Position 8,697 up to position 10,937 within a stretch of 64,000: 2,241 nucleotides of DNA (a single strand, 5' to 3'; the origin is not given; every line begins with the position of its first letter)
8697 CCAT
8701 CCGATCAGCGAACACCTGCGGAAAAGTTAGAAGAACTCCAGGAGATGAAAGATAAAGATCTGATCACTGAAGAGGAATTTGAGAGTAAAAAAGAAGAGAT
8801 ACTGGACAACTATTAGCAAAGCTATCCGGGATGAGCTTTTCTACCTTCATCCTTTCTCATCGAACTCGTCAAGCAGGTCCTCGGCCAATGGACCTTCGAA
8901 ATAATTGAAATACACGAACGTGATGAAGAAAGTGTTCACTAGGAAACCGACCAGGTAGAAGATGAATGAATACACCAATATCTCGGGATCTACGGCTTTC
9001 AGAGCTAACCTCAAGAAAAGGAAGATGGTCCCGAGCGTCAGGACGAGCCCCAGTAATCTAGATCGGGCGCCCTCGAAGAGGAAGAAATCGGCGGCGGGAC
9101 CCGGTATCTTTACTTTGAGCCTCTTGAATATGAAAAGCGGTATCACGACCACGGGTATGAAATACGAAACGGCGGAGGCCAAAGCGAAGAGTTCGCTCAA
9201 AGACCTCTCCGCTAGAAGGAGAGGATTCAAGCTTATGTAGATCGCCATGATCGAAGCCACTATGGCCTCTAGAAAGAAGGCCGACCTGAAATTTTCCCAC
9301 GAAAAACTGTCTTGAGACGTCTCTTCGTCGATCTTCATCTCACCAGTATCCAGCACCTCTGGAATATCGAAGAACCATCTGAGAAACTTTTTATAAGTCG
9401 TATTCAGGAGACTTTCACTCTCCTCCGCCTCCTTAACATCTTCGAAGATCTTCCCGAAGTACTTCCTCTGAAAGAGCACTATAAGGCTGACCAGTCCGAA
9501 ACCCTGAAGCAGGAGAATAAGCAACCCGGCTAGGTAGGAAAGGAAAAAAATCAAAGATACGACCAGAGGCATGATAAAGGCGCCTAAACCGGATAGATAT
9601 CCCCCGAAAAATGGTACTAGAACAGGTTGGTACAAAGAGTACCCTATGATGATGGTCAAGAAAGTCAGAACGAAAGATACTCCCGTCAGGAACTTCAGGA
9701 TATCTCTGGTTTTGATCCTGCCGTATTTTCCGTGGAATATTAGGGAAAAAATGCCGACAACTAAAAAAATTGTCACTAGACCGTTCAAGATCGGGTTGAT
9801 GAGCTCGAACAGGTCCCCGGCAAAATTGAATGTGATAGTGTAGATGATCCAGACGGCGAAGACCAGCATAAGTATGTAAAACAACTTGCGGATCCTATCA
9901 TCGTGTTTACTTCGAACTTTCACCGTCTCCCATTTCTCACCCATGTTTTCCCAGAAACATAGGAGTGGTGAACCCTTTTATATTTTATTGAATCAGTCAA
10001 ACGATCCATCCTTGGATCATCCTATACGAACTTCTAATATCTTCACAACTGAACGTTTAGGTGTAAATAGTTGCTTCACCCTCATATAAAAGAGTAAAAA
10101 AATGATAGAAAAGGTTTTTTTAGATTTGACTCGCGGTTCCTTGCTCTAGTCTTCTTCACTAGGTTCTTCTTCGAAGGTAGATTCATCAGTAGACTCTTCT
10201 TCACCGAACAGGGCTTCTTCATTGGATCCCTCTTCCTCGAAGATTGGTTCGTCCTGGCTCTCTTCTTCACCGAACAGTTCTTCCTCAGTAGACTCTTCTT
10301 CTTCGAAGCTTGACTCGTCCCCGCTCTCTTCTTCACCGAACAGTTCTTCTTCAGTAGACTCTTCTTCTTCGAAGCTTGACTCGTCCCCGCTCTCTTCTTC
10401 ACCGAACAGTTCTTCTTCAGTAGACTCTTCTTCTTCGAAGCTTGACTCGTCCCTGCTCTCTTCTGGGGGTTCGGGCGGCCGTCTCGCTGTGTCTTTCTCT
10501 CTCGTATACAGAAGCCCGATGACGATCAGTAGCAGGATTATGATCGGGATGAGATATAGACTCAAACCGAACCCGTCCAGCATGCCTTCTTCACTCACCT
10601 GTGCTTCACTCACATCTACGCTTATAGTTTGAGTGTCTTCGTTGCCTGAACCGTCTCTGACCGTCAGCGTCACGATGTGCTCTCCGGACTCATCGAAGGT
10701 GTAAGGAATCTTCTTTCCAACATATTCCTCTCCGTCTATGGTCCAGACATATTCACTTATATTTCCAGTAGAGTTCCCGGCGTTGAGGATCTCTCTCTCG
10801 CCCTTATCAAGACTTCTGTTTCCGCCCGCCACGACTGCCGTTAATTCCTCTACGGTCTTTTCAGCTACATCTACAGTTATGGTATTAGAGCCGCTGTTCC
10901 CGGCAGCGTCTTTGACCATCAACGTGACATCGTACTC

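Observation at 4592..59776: Shared C-terminal anchor signature, [S/H/D]YWW[LF] plus TM helix plus long acidic tail, on unrelated surface proteins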

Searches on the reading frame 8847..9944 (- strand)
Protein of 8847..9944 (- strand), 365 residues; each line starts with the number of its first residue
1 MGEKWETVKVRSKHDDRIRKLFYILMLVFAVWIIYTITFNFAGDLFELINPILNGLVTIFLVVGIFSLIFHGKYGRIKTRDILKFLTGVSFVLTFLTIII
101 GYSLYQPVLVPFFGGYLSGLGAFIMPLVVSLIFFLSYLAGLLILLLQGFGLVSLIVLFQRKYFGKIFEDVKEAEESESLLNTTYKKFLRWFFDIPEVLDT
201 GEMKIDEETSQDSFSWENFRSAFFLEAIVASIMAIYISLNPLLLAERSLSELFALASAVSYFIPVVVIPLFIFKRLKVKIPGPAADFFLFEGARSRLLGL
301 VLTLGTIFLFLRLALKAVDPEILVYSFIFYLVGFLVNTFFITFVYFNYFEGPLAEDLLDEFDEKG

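Call 12: search_protein_families(library=pfam, proteins=[window:8847-9944:-])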
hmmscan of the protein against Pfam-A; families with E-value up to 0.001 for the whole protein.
window:8847-9944:- (365 aa): 0 families

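Call 14: search_protein_families(library=ncbifam, proteins=[window:8847-9944:-], max_evalue=1)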
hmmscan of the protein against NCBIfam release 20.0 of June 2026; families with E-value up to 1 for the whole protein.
window:8847-9944:- (365 aa): 0 families

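Call 77: search_protein_families(library=pfam, proteins=[window:8847-9944:-], max_evalue=0.1)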
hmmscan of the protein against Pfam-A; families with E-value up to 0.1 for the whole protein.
window:8847-9944:- (365 aa): 1 family
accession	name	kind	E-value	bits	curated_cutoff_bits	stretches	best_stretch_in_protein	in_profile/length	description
PF13120.11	DUF3974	-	0.07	13.7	25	1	137-195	7-65/126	Domain of unknown function (DUF3974)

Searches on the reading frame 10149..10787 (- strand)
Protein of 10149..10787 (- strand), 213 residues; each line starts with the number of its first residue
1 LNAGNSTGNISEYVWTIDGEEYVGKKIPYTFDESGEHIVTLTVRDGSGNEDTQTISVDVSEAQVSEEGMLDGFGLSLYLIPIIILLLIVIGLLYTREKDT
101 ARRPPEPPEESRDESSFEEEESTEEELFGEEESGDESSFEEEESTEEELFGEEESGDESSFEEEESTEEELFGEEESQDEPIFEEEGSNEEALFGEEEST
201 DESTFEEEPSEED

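Call 11: search_protein_families(library=ncbifam, proteins=[window:10149-10787:-], max_evalue=10)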
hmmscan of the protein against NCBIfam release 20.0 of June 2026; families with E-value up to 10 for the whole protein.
seq(213 aa): 8 families
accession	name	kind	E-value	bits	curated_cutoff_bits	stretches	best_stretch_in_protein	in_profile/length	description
NF047446.1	barrel_OmpL47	domain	0.0015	18.9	40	1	11-59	19-68/68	OmpL47-type beta-barrel domain-containing protein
NF047418.1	teichoic_AuxB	equivalog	0.056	12.4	300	1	78-169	129-223/345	lipoteichoic acid stability factor AuxB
NF005856.0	PRK07785.1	equivalog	0.1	12.4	224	1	107-141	17-51/246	NADH-quinone oxidoreductase subunit C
TIGR00939.1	2a57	subfamily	0.38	9.4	297.5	1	78-157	178-252/439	nucleoside Transporter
NF042931.1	SAG1386_EF1546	equivalog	0.55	10.3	80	1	78-166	34-110/158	SAG1386/EF1546 family surface-associated protein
NF045516.2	SepX_GlpR_1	exception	1.3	8.8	160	1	105-195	55-130/293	divisome protein SepX/GlpR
NF050100.1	SepX_GlpR_3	exception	1.7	8.5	150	1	77-147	6-74/209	divisome protein SepX/GlpR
TIGR02830.1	spore_III_AG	equivalog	6.1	6.2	147.7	1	82-149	6-66/186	stage III sporulation protein AG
